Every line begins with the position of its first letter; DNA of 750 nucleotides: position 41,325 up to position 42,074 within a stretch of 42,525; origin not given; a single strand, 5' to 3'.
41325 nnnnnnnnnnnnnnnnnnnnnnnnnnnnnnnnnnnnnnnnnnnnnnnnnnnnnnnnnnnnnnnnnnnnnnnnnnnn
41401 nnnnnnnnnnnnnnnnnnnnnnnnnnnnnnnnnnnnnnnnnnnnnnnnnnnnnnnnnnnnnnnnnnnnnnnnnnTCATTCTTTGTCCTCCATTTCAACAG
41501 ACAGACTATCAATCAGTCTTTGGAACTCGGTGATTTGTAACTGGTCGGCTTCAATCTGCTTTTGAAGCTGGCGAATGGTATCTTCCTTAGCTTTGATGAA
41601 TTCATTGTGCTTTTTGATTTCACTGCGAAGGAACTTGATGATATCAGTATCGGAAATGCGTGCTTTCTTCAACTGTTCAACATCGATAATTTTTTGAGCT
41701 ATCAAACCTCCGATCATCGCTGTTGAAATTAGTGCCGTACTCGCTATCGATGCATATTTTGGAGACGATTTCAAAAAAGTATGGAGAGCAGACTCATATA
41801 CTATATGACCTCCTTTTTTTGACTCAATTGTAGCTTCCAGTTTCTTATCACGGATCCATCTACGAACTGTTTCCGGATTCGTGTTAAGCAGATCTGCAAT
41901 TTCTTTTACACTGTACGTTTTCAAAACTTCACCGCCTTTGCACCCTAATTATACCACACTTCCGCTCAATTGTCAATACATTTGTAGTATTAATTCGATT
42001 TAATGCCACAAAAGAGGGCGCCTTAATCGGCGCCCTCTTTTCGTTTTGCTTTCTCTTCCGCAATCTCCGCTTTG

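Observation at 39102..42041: AT-rich, self-contained four-gene cassette at tRNA-Pro: candidate undescribed conflict/defence system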

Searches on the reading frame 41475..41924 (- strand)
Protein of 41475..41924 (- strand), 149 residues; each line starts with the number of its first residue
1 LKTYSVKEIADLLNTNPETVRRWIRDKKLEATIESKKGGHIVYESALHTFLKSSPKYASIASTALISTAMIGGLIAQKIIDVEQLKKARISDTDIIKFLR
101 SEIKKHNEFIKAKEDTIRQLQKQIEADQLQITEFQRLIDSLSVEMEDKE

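Call 4: search_protein_families(library=pfam, proteins=[window:41475-41924:-], max_evalue=1)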
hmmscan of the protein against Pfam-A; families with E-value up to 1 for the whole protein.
window:41475-41924:- (149 aa): 26 families (the best 25 are shown)
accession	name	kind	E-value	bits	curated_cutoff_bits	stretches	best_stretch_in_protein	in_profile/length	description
PF12728.13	HTH_17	-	6.1e-11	42.8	27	1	4-52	2-48/51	Helix-turn-helix domain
PF13518.12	HTH_28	-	4.8e-05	23.8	25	1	2-26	11-35/52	Helix-turn-helix domain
PF13384.12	HTH_23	-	0.00034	20.8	24.6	1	4-26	18-40/50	Homeodomain-like domain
PF13542.12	HTH_Tnp_ISL3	-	0.0006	19.7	27.4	1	3-26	27-49/51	Helix-turn-helix domain of transposase family ISL3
PF08281.18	Sigma70_r4_2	-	0.0013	18.8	25.7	1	4-25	27-48/54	Sigma-70, region 4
PF00376.29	MerR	-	0.0018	18.5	28.2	1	5-33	1-29/38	MerR family regulatory protein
PF06056.18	Terminase_5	-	0.0022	18.3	20.3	1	3-32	13-43/58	Putative ATPase subunit of terminase (gpP-like)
PF13551.12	HTH_29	-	0.0024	18.3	28.1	1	5-39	14-51/64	Winged helix-turn helix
PF13411.12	MerR_1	-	0.0027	18.2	21.6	1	4-43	1-38/69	MerR HTH family regulatory protein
PF13545.12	HTH_Crp_2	-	0.0033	17.8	27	1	5-41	24-59/70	Crp-like helix-turn-helix domain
PF01527.26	HTH_Tnp_1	-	0.013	16.2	24.1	1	4-28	24-48/75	Transposase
PF15978.11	TnsD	-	0.023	14.2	32.4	1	4-65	200-261/355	Tn7-like transposition protein D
PF03444.21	HrcA_DNA-bdg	-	0.027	14.6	21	1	7-43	27-63/79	Winged helix-turn-helix transcription repressor, HrcA DNA-binding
PF21531.3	Rv2175c_wHTH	-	0.029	14.8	27.1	1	2-29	14-41/57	DNA-binding protein Rv2175c, wHTH domain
PF10668.15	Phage_terminase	-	0.029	14.5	22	1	2-26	21-45/67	Phage terminase small subunit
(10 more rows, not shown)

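Call 5: search_protein_families(library=padloc, proteins=[window:41475-41924:-], max_evalue=1)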
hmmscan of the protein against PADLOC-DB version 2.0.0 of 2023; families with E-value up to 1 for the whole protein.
window:41475-41924:- (149 aa): 3 families
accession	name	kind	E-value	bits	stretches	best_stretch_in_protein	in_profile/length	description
PDLC04133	mad1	-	9.4e-09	33.4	1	1-46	3-45/60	mads_1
PDLC01935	CARF7--CARF_RelE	-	0.011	13.1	1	11-81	31-101/369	-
PDLC02446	BrxA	-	0.017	13.1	1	7-122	42-153/211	BrxA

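Call 6: search_protein_families(library=phrogs, proteins=[window:41475-41924:-], max_evalue=1)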
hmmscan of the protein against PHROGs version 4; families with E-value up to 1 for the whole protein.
window:41475-41924:- (149 aa): 32 families (the best 25 are shown)
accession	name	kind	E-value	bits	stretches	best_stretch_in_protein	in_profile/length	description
phrog_66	-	integration and excision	2.6e-05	25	1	2-91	92-179/412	excisionase and transcriptional regulator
phrog_14131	-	DNA, RNA and nucleotide metabolism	5.8e-05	23.3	1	3-99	200-296/351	DNA binding protein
phrog_4494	-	unknown function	0.00039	21.9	1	2-59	17-77/109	-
phrog_2655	-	integration and excision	0.0015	19.2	1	2-41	113-152/181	excisionase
phrog_6401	-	DNA, RNA and nucleotide metabolism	0.0016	19.3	1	3-53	9-58/64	DNA binding protein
phrog_57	-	head and packaging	0.0016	19.3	1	1-43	10-50/199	terminase small subunit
phrog_6620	-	integration and excision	0.0021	18.7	1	4-52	2-50/201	transposase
phrog_21603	-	unknown function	0.0026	18.3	1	1-26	4-29/77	-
phrog_2907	-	integration and excision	0.005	18.2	1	3-37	6-41/117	excisionase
phrog_10045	-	DNA, RNA and nucleotide metabolism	0.0067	17.3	1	5-33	22-50/74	HTH DNA binding protein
phrog_5751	-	head and packaging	0.0076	16.2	1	2-23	82-103/548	terminase large subunit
phrog_11671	-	unknown function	0.019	16.1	1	1-44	5-47/146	-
phrog_323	-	transcription regulation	0.025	15.1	1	2-55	163-216/319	transcriptional regulator, D5-like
phrog_14147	-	transcription regulation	0.027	14.9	1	3-74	21-88/256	transcriptional regulator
phrog_4151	-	DNA, RNA and nucleotide metabolism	0.032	15.1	1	4-136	21-138/154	DNA binding protein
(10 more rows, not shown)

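Call 46: search_protein_families(library=ncbifam, proteins=[window:41475-41924:-], max_evalue=0.1)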
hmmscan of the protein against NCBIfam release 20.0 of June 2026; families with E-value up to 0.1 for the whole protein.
window:41475-41924:- (149 aa): 11 families
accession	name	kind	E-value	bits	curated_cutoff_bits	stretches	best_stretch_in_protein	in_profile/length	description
TIGR01764.1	excise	domain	2.2e-07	31.1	28.8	1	3-51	1-47/49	excisionase family DNA-binding protein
NF009647.0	PRK13182.1-2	equivalog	8.4e-05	22.7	165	1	4-52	5-51/176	chromosome-anchoring protein RacA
NF052320.1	Cbp1_fam_LP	subfamily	0.0018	17.8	90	1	78-149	68-136/286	Cbp1 family collagen-binding glycoprotein adhesin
NF033787.1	HTH_BldC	subfamily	0.0024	17.7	77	1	6-41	5-38/49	BldC family transcriptional regulator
NF040990.2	MamR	equivalog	0.0092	16.3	100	1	2-33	42-73/91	magnetosome protein MamR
NF047737.1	antiphage_MADS1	equivalog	0.0093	16.2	80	1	5-29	5-29/49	methylation-associated defense system helix-turn-helix domain-containing protein MAD1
NF033518.0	transpos_IS607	equivalog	0.011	15.3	110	1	7-66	1-62/187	IS607 family transposase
TIGR02937.1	sigma70-ECF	superfamily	0.012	15.3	42.9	0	4-25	134-155/165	sigma-70 family RNA polymerase sigma factor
NF011617.0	PRK15043.1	equivalog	0.029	13.7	417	0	1-46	1-45/243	HTH-type transcriptional regulator MlrA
NF033546.1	transpos_IS21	equivalog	0.03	13.8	160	1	3-59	8-69/294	IS21 family transposase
NF033885.1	conj_TraP_IncI1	equivalog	0.051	13.3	135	1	96-132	102-138/217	conjugal transfer protein TraP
